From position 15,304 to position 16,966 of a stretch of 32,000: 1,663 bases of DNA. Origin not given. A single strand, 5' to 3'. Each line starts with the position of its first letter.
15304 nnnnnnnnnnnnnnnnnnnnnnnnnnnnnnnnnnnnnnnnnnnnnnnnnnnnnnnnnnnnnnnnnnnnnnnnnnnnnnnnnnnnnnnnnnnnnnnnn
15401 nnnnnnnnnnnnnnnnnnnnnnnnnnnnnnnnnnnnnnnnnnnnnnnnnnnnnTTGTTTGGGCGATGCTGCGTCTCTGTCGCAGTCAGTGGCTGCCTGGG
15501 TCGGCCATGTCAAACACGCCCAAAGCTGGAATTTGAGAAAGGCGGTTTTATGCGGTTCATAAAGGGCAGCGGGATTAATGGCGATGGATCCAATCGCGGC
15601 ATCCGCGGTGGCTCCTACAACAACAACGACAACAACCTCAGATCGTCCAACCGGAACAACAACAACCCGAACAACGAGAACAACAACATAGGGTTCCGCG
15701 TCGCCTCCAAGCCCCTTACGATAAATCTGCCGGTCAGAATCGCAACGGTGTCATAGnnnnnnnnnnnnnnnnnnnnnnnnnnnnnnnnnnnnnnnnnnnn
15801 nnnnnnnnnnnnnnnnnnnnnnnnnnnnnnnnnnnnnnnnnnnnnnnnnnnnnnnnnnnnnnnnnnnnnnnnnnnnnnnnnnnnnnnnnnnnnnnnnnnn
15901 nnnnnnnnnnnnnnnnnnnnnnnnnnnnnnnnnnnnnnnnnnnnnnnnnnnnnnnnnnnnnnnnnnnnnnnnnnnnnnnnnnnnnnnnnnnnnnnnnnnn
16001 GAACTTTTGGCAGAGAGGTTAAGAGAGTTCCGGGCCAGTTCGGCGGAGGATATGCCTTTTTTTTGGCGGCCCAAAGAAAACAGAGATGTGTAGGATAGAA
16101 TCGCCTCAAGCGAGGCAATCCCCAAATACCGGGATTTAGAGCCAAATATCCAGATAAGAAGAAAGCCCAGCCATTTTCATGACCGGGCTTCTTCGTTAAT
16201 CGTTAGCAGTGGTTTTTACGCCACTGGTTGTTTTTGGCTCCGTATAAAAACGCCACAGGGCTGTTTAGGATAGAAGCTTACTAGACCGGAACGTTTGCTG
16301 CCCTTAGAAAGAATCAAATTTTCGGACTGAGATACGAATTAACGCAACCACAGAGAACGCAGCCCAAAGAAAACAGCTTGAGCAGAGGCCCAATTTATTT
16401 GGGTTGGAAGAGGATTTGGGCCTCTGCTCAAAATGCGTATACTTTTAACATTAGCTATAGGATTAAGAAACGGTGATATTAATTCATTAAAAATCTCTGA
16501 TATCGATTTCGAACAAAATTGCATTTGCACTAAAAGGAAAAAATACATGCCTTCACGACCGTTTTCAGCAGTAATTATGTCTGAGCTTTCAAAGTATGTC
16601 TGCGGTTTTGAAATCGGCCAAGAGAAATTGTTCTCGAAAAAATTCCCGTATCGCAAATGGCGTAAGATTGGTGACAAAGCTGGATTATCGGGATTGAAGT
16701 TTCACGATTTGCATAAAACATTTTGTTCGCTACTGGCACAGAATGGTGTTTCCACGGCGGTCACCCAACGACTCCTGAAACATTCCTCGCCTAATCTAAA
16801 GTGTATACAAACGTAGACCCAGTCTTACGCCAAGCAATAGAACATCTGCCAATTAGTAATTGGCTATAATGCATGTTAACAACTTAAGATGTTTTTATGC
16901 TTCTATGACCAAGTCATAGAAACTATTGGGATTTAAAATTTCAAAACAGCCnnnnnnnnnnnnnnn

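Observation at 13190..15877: Complete diversity-generating retroelement (target-avd-RT-TR) with strictly adenine-specific VR/TR divergence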

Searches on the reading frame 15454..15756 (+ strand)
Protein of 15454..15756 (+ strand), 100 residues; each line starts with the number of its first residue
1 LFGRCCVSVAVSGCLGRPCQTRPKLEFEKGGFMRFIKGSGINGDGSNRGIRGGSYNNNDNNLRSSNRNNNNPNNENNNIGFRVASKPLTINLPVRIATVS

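Call 6: search_protein_families(library=pfam, proteins=[window:15454-15756:+], max_evalue=0.01)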
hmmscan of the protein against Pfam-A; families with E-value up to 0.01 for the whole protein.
window:15454-15756:+ (100 aa): 1 family
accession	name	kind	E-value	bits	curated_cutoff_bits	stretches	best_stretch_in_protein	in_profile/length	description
PF03781.23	FGE-sulfatase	-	1.8e-05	25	23.3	1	40-84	207-254/255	Sulfatase-modifying factor enzyme 1-like domain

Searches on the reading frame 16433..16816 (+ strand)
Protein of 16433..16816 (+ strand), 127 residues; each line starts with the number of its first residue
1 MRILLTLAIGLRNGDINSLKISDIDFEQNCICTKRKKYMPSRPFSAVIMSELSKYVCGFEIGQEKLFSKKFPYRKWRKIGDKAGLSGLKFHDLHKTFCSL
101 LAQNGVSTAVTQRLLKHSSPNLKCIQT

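Call 6: search_protein_families(library=pfam, proteins=[window:16433-16816:+], max_evalue=0.01)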
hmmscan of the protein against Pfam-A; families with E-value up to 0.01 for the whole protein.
window:16433-16816:+ (127 aa): 1 family
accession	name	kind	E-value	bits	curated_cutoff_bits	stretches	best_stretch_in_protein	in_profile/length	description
PF00589.27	Phage_integrase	-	3.6e-13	50.1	27.1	1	3-121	28-160/172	Phage integrase family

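Call 7: search_protein_families(library=ncbifam, proteins=[window:16433-16816:+], max_evalue=0.01)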
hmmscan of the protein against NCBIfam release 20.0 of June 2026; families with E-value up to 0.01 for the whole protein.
window:16433-16816:+ (127 aa): 4 families
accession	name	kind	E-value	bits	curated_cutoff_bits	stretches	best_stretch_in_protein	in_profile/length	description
NF040815.2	recomb_XerA_Arch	equivalog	1.7e-12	47.5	220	1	5-120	120-245/263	site-specific tyrosine recombinase/integron integrase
NF007370.0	PRK09870.1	subfamily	4.9e-06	26.3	221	1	3-38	38-73/200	tyrosine-type DNA invertase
NF002685.0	PRK02436.1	equivalog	0.00023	21.1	178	1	4-105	119-222/245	site-specific tyrosine recombinase XerD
NF003462.0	PRK05084.1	equivalog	0.0027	16.5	267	1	4-56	202-255/360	tyrosine recombinase XerS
